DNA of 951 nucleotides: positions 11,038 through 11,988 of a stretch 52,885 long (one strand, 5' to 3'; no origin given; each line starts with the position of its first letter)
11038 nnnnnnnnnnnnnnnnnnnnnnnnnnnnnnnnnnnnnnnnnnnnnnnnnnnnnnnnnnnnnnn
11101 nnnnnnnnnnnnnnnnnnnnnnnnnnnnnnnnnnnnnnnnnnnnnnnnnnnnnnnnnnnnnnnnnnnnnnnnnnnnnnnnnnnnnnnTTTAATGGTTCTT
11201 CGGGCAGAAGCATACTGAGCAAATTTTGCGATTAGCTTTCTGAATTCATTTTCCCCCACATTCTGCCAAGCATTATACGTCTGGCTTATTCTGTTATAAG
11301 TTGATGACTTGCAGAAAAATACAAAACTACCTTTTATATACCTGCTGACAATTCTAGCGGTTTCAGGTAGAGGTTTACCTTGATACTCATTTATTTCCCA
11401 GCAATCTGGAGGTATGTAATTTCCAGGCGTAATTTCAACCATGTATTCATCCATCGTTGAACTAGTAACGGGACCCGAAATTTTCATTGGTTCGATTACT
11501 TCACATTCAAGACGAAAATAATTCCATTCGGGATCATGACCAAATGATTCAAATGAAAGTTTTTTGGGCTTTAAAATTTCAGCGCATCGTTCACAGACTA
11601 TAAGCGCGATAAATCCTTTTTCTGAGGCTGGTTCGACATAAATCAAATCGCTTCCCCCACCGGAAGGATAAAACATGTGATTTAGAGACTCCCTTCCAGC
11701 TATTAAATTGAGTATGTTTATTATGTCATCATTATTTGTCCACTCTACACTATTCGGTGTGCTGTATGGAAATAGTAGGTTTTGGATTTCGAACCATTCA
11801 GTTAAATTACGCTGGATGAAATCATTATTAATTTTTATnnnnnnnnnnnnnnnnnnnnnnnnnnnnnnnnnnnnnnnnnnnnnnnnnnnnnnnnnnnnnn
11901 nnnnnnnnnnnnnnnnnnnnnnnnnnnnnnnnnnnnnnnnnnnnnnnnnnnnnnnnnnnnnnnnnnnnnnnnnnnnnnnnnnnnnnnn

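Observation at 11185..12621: Eukaryotic-like Ser/Thr kinase with an unknown C-terminal domain in the prophage cargo region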

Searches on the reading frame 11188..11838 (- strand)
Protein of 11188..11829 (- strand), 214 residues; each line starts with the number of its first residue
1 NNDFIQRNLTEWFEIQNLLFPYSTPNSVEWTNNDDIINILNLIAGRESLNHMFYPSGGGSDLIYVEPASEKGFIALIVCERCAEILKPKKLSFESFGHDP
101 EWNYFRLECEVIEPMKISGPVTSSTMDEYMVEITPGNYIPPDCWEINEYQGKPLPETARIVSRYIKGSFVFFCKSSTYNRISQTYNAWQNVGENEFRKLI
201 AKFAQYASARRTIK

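Call 15: search_protein_families(library=phrogs, proteins=[window:11188-11829:-], max_evalue=0.01)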
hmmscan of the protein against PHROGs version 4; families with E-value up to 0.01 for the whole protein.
window:11188-11829:- (214 aa): 1 family
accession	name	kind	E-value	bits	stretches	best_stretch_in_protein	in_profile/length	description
phrog_3569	-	unknown function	0.0013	20.1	1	168-202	14-48/85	-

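Call 27: search_protein_representatives(protein=window:11188-11829:-)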
Query: 214 residues. Proteins with E-value up to 0.001 (for the whole library): 814; up to 1e-10: 615; up to 1e-30: 104. The best 150 are listed.
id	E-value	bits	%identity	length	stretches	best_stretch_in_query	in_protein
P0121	7.2e-58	212.2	51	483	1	1-211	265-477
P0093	4.8e-54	199.7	46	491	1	2-206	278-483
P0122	5.9e-49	183.1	46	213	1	5-201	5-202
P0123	8.6e-46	172.8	45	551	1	1-204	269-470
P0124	1.6e-45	171.9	47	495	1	3-211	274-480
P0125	2.4e-45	171.3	48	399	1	3-174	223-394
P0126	2.4e-44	168.0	45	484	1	2-205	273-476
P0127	8.2e-43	163.0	45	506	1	2-200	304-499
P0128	1.5e-42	162.1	46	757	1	2-192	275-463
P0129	2.3e-42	161.5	43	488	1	1-202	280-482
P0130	3.3e-42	161.0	42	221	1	3-204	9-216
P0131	4.5e-42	160.6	42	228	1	2-203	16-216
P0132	2.2e-41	158.3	44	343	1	3-201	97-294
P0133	3.4e-41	157.7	40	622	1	5-211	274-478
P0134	1.4e-40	155.7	44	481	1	3-204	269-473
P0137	5.0e-39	150.6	42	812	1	3-213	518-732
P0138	1.0e-38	149.6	42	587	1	4-205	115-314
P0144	9.1e-38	146.5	42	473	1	1-209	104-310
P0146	2.0e-37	145.4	37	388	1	3-208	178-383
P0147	2.0e-37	145.4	43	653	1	2-203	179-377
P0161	1.0e-35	139.8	40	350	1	2-204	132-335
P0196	1.2e-32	129.7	38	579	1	3-207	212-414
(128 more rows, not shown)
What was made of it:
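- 11188..11829 (-): Conserved C-terminal domain (CTD, residues 265-478) of unknown fold class and function. 814 clusters in the representatives search (call 27).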

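Call 28: search_protein_families(library=pfam, proteins=[P0137, P0138, P0144, P0146, P0147, P0128, P0133, P0132, P0161, P0196], max_evalue=0.001)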
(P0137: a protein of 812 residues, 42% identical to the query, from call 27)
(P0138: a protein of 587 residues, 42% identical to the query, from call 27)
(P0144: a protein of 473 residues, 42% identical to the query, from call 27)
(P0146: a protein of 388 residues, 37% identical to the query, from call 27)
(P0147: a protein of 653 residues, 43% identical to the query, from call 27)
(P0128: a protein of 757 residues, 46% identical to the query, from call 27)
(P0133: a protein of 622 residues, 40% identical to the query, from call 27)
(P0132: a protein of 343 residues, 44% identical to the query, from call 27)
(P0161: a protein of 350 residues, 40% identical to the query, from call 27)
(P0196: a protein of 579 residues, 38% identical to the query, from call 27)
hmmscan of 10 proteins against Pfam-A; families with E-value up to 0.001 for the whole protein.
P0137 (812 aa): 2 families
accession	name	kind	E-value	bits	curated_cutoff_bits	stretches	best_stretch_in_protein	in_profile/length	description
PF00069.31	Pkinase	-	3e-26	92.8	31.7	1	264-507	2-259/263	Protein kinase domain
PF07714.23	PK_Tyr_Ser-Thr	-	4.4e-18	66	23.1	1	264-507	2-256/258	Protein tyrosine and serine/threonine kinase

P0138 (587 aa): 0 families

P0144 (473 aa): 0 families

P0146 (388 aa): 2 families
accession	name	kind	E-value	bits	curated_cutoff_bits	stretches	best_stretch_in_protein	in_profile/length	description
PF00069.31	Pkinase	-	7.6e-14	52.2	31.7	1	21-115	102-193/263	Protein kinase domain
PF07714.23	PK_Tyr_Ser-Thr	-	1.3e-09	38.2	23.1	1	13-114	98-199/258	Protein tyrosine and serine/threonine kinase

P0147 (653 aa): 2 families
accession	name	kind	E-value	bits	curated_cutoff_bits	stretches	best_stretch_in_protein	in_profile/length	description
PF00069.31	Pkinase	-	1.9e-15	57.4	31.7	1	23-166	103-256/263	Protein kinase domain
PF07714.23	PK_Tyr_Ser-Thr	-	1.5e-13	51.1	23.1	1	19-170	103-257/258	Protein tyrosine and serine/threonine kinase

P0128 (757 aa): 3 families
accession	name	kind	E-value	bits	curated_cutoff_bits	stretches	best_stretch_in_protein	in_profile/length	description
PF00069.31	Pkinase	-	1.1e-25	91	31.7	1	10-263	1-257/263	Protein kinase domain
PF07714.23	PK_Tyr_Ser-Thr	-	2.6e-18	66.7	23.1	1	13-263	4-254/258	Protein tyrosine and serine/threonine kinase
PF03109.22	ABC1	-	0.00053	19.6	22.9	0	110-170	163-224/244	ABC1 atypical kinase-like domain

P0133 (622 aa): 3 families
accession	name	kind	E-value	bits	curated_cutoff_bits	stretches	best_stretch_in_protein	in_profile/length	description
PF00069.31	Pkinase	-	1.8e-24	87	31.7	1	20-259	3-258/263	Protein kinase domain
PF07714.23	PK_Tyr_Ser-Thr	-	1.3e-18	67.7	23.1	1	20-261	3-257/258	Protein tyrosine and serine/threonine kinase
PF13095.12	FTA2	-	0.00019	21.6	30.2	0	16-54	22-60/214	Kinetochore Sim4 complex subunit FTA2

P0132 (343 aa): 0 families

P0161 (350 aa): 1 family
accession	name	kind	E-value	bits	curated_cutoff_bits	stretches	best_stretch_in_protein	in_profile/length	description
PF07714.23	PK_Tyr_Ser-Thr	-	2.5e-05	24.1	23.1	1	7-123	142-257/258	Protein tyrosine and serine/threonine kinase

P0196 (579 aa): 2 families
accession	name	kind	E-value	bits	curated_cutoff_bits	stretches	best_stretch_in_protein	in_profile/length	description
PF00069.31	Pkinase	-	8.1e-18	65.2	31.7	1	39-201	86-259/263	Protein kinase domain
PF07714.23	PK_Tyr_Ser-Thr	-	1.5e-12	47.8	23.1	1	13-203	66-258/258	Protein tyrosine and serine/threonine kinase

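Call 30: search_protein_families(library=padloc, proteins=[window:11188-11829:-, P0122, P0138, P0144], max_evalue=1)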
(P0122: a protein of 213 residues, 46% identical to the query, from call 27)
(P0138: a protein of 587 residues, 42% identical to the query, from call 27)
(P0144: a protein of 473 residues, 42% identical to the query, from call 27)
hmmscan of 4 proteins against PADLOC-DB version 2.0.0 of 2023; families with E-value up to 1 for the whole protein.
window:11188-11829:- (214 aa): 1 family
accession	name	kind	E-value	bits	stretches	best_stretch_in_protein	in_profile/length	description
PDLC00869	E2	-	0.03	12.2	1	18-73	99-153/158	E2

P0122 (213 aa): 0 families

P0138 (587 aa): 8 families
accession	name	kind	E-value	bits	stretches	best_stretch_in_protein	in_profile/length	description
PDLC04138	mad6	-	4.7e-06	23.8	1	15-114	224-319/659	mads_6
PDLC04043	PD-T4-6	-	0.00064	16.9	1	1-45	170-213/452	-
PDLC04053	PD-T4-6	-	0.003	15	1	1-49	166-212/311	-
PDLC04050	PD-T4-6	-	0.0036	14.2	1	9-45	227-262/480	-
PDLC03920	MkoA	-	0.0098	12.2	1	14-116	195-285/1112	-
PDLC04054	PD-T4-6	-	0.011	13.2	1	3-45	169-209/347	-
PDLC04041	PD-T4-6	-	0.031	11.5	1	1-45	188-230/443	-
PDLC04042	PD-T4-6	-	0.04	11.6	1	2-47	167-210/292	-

P0144 (473 aa): 2 families
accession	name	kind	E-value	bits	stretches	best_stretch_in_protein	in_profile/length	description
PDLC04138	mad6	-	9.5e-10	36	1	4-101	216-314/659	mads_6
PDLC03920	MkoA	-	0.0012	15.2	1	13-105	197-282/1112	-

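Call 51: predict_structure(alignment_id=A3)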
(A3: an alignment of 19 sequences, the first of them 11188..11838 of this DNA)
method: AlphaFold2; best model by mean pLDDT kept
length: 217 residues; sequences in the alignment: 19
mean_pLDDT: 89.6   pTM: 0.87
mean pLDDT of the five models: 89.6, 87.2, 87.2, 87.0, 86.5
residues with pLDDT >= 90: 135; 70-90: 71; 50-70: 10; < 50: 1
segments of 3 or more residues with pLDDT < 50: none
pLDDT, mean of each block of 10 residues (from residue 1): 75 86 91 98 94 92 96 97 95 94 89 91 69 92 93 94 95 92 86 90 89 67
secondary structure, 60 per line:
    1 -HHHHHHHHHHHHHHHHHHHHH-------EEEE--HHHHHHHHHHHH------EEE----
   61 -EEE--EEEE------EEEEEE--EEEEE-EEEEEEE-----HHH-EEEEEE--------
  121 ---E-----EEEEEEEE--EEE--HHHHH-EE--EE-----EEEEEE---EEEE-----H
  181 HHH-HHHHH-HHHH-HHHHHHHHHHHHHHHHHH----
elements in order: H2-22 E30-33 H36-47 E54-56 E62-64 E67-70 E77-82 E85-89 E91-97 E107-112 E130-137 E140-142 H145-149 E162-167 E171-174 H180-183 H185-189 H191-194 H196-213

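Call 56: fold_search(model_id=the predicted structure, library=viral)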
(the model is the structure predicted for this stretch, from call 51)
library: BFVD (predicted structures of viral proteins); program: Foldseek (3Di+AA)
matches with E <= 10: 267; with E <= 0.001: 0
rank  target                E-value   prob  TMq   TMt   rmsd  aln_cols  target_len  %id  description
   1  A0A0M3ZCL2            2.1e-02  0.12  0.15  0.10  15.1       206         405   14  C4L/C10L-like protein [Turkeypox virus]
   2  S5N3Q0                5.0e-02  0.08  0.15  0.14  18.2       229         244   11  (no name in the UniProt tables at hand)
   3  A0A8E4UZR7            5.0e-02  0.06  0.12  0.10  16.6       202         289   10  (no name in the UniProt tables at hand)
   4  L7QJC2                8.3e-02  0.09  0.14  0.17  15.1       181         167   10  IL-1 receptor antagonist [Vaccinia virus]
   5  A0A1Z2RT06            1.5e-01  0.06  0.18  0.05  19.1       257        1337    9  (no name in the UniProt tables at hand)
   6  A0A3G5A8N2            2.1e-01  0.02  0.11  0.06  17.4       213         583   10  Prolyl 4-hydroxylase alpha subunit [Hyperionvirus sp.]
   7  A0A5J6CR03            2.3e-01  0.06  0.14  0.10  15.8       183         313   10  IL-1 receptor antagonist [Orthopoxvirus akhmetapox]
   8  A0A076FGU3            3.3e-01  0.06  0.18  0.19  15.6       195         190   11  Putative oxogluterate/iron-dependent dioxygenase [Aureococcus anophagefferens virus]
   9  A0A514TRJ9            3.3e-01  0.05  0.17  0.13  14.3       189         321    8  (no name in the UniProt tables at hand)
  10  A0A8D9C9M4            3.5e-01  0.07  0.13  0.21  11.5        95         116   13  Uncharacterized protein [uncultured marine phage]
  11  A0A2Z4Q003            4.6e-01  0.01  0.10  0.06  23.4       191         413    7  Uncharacterized protein [Escherichia phage phi G17]
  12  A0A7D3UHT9            4.8e-01  0.03  0.13  0.07  21.8       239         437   11  (no name in the UniProt tables at hand)
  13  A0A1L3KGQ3            4.8e-01  0.02  0.11  0.09  14.7       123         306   15  (no name in the UniProt tables at hand)
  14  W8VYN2                5.5e-01  0.04  0.16  0.12  15.0       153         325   10  (no name in the UniProt tables at hand)
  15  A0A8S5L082            7.1e-01  0.02  0.13  0.15  15.1       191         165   12  Coat protein [ssRNA phage SRR5466727_1]
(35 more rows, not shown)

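Call 67: find_related_loci(query=A3, collection=viral_contigs, flank=6000)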
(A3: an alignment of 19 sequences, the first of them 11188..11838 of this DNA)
Query A3 (217 aa) in viral_contigs; peptide patterns used: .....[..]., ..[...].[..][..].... (x = any residue, [..] = any of these).
204 stretches matched a pattern; 13 encode a relative of the query (tblastn E <= 1e-3); 13 distinct loci.
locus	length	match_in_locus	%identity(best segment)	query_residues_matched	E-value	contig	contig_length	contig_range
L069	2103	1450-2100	100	1-217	6e-161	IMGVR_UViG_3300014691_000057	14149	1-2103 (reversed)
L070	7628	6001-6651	100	1-217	3e-150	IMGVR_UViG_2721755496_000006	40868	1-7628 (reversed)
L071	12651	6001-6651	100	1-217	3e-150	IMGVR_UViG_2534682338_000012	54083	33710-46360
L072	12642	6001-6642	58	1-214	6e-87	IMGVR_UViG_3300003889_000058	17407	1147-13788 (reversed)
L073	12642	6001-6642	58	1-214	6e-87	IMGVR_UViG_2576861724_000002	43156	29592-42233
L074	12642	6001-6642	58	1-214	6e-87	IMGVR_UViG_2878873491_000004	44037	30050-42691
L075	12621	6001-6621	40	2-208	3e-45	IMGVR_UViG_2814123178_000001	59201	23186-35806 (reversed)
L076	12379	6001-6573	40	12-203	6e-40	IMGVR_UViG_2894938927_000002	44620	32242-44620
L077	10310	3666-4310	35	8-193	4e-34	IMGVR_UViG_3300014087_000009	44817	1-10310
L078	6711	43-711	35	8-200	8e-33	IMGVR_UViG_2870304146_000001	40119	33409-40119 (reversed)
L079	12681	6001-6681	32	15-211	4e-28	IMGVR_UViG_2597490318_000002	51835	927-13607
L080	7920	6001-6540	36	9-190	3e-27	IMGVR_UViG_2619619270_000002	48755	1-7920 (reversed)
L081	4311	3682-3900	59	137-209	1e-26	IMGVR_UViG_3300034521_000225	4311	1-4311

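Call 70: search_protein_families(library=phrogs, proteins=[L076:3460-5724:+, L076:7501-8475:+, L076:10633-11853:+, L077:594-2258:+, L077:4397-5551:-, L079:6915-8825:+, L079:3147-3845:-, L080:2750-4684:+, L080:7246-7920:+, L078:980-1642:+], max_evalue=0.00001)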
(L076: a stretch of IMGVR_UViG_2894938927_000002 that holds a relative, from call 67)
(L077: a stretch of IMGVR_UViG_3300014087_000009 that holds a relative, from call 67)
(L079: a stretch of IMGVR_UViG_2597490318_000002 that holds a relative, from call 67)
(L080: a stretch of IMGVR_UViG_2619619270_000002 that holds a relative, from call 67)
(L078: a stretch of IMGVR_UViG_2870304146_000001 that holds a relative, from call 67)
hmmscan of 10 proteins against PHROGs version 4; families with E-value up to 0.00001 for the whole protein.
L076:3460-5724:+ (755 aa): 19 families
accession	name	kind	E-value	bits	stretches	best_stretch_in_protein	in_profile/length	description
phrog_1786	-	head and packaging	8.1e-49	167.4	1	2-210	229-424/1246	minor head protein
phrog_1775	-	head and packaging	1.5e-48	166.2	1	2-209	242-464/1609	minor head protein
phrog_15074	-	unknown function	8.8e-31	107.1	1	230-363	916-1050/1773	-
phrog_12312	-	head and packaging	2e-28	100.2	1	2-210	244-454/784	virion structural protein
phrog_35520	-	tail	3.3e-24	86.2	2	290-424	422-553/1199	tail protein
phrog_588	-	tail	2.9e-20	73.2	2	31-314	316-576/955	tail fiber protein and host specificity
phrog_38044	-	unknown function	1.8e-19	69.3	1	216-361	2316-2463/3576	-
phrog_22212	-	unknown function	3.1e-19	68.9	2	289-414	434-550/1655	-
phrog_10693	-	moron, auxiliary metabolic gene and host takeover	1.4e-17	64.2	2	229-321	757-854/1219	host range and adsorption protein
phrog_33923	-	unknown function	1.2e-14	53.2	1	230-304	1272-1347/2146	-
phrog_30133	-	head and packaging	2.6e-14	53.6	1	293-368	19-95/621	virion structural protein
phrog_12244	-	unknown function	1.1e-13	51.4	1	376-481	444-547/720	-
phrog_819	-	tail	1e-09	38.1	1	287-392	577-671/1024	tail protein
phrog_26466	-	unknown function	1.5e-09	36.5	1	3-139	259-391/2337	-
phrog_6468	-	tail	2e-09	36.8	0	67-116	334-389/1366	tail fiber protein; host specificity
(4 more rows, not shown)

L076:7501-8475:+ (325 aa): 16 families
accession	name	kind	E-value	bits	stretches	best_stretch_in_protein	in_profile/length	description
phrog_1110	-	lysis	3.3e-59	201.7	1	1-214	1-213/301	endolysin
phrog_3393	-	lysis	8.3e-36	125.4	1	1-210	1-210/342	endolysin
phrog_8164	-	lysis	8.4e-35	121.6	1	21-220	26-223/320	endolysin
phrog_2338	-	lysis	4.2e-33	116.2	1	16-207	23-210/346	endolysin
phrog_833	-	lysis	2.6e-31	110.4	1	12-196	21-196/294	endolysin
phrog_5182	-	lysis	1.5e-28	101.4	1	16-199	29-217/321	endolysin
phrog_1493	-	lysis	6.6e-27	95.7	1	16-324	29-306/394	endolysin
phrog_2649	-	lysis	6.1e-26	92.8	2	260-323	172-235/261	endolysin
phrog_1224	-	head and packaging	5.7e-16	59.8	1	263-323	4-64/438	endolysin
phrog_1512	-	lysis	2.1e-10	42.1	0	189-263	178-245/314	endolysin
phrog_17214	-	lysis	2.6e-10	41.5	1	260-323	242-312/322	endolysin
phrog_1794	-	lysis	6.2e-10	40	1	14-223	49-220/336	amidase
phrog_16428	-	lysis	3.3e-07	30.4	0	280-319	475-514/520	endolysin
phrog_880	-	lysis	5.7e-07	30.3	0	286-323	394-431/435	endolysin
phrog_6219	-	lysis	2.4e-06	28.3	1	226-322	204-306/326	endolysin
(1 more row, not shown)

L076:10633-11853:+ (407 aa): 3 families
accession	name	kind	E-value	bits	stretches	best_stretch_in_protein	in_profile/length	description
phrog_1358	-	moron, auxiliary metabolic gene and host takeover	1.1e-96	325.7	1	14-398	463-846/1382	FtsK/SpoIIIE-like protein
phrog_3551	-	moron, auxiliary metabolic gene and host takeover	1.1e-12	47.8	1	152-344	438-625/758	FtsK/SpoIIIE-like protein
phrog_17074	-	unknown function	1.1e-07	31.8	1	146-336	197-397/621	-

L077:594-2258:+ (555 aa): 4 families
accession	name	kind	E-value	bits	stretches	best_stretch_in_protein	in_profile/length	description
phrog_17521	-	unknown function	3.9e-206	687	1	30-508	1-474/539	-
phrog_16816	-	unknown function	4e-111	373.5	1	30-280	1-251/587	-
phrog_24213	-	unknown function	3.7e-15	56.7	1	289-383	236-333/456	-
phrog_34091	-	unknown function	2.1e-11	45.1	1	261-380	82-197/302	-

L077:4397-5551:- (385 aa): 16 families
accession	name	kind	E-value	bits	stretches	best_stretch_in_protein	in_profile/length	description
phrog_1493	-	lysis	6.8e-78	263.6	1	7-383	11-308/394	endolysin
phrog_9611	-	lysis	1.5e-50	173.1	1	4-188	3-169/246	endolysin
phrog_2338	-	lysis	2.1e-36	127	1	3-202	7-198/346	endolysin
phrog_1794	-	lysis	8.6e-34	118.4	1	5-301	37-261/336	amidase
phrog_670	-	lysis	1.3e-31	111.1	1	15-292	103-337/596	endolysin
phrog_833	-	lysis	1.3e-24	88.4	1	23-268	29-276/294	endolysin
phrog_3088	-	lysis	2.7e-19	70.9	1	18-194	18-166/248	amidase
phrog_2649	-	lysis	1.1e-16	62.5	1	277-384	131-239/261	endolysin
phrog_17214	-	lysis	3.2e-12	47.7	1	287-381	221-313/322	endolysin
phrog_19265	-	unknown function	6.5e-10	40.2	1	21-174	21-148/293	-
phrog_1224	-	head and packaging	2.8e-09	37.8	1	317-381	8-65/438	endolysin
phrog_5182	-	lysis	3.3e-08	34.5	1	20-221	31-228/321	endolysin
phrog_880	-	lysis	3.5e-08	34.3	0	110-206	259-353/435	endolysin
phrog_1512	-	lysis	2.4e-07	32.1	1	298-381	162-243/314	endolysin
phrog_23452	-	unknown function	4.5e-07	31.1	1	318-376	60-117/135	-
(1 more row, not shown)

L079:6915-8825:+ (637 aa): 3 families
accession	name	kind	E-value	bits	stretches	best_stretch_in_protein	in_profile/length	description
phrog_16816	-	unknown function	2.1e-187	625.4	1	12-481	1-441/587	-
phrog_17521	-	unknown function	1.2e-116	391.7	1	12-260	1-249/539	-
phrog_25038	-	unknown function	2.5e-58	199.1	1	319-637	178-476/476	-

L079:3147-3845:- (233 aa): 0 families

L080:2750-4684:+ (645 aa): 4 families
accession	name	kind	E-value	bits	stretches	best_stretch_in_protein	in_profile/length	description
phrog_21129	-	unknown function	5.1e-143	479.5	2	327-645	1172-1494/1494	-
phrog_215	-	head and packaging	4.2e-13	50.2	2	162-243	234-311/491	structural protein with Ig domain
phrog_341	-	tail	1.7e-07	32.5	0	267-328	94-151/154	major tail protein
phrog_41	-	tail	3.5e-06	27.8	0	149-237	156-242/245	major tail protein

L080:7246-7920:+ (224 aa): 5 families
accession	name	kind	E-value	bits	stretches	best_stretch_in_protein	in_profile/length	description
phrog_6523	-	lysis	1.8e-71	241.9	1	1-207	2-208/255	endolysin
phrog_465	-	lysis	3.6e-20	73.5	1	36-131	74-173/292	endolysin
phrog_2649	-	lysis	6.3e-20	73.1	1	8-200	7-188/261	endolysin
phrog_5115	-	moron, auxiliary metabolic gene and host takeover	2.3e-17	64.1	1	15-125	17-123/283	ferredoxin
phrog_15351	-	lysis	1e-16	62.2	1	25-137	32-150/289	endolysin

L078:980-1642:+ (221 aa): 2 families
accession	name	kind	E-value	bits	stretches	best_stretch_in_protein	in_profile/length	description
phrog_3727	-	unknown function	1.6e-29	104.2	1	58-221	31-208/209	-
phrog_32775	-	unknown function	2.9e-16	60.7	1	75-201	124-259/283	-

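Call 80: search_protein_families(library=padloc, proteins=[L075:6728-10009:-, L075:2347-4332:-], max_evalue=0.00001)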
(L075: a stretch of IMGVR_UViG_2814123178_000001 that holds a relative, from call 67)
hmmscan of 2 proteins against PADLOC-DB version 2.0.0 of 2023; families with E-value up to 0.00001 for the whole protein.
L075:6728-10009:- (1094 aa): 0 families

L075:2347-4332:- (662 aa): 0 families
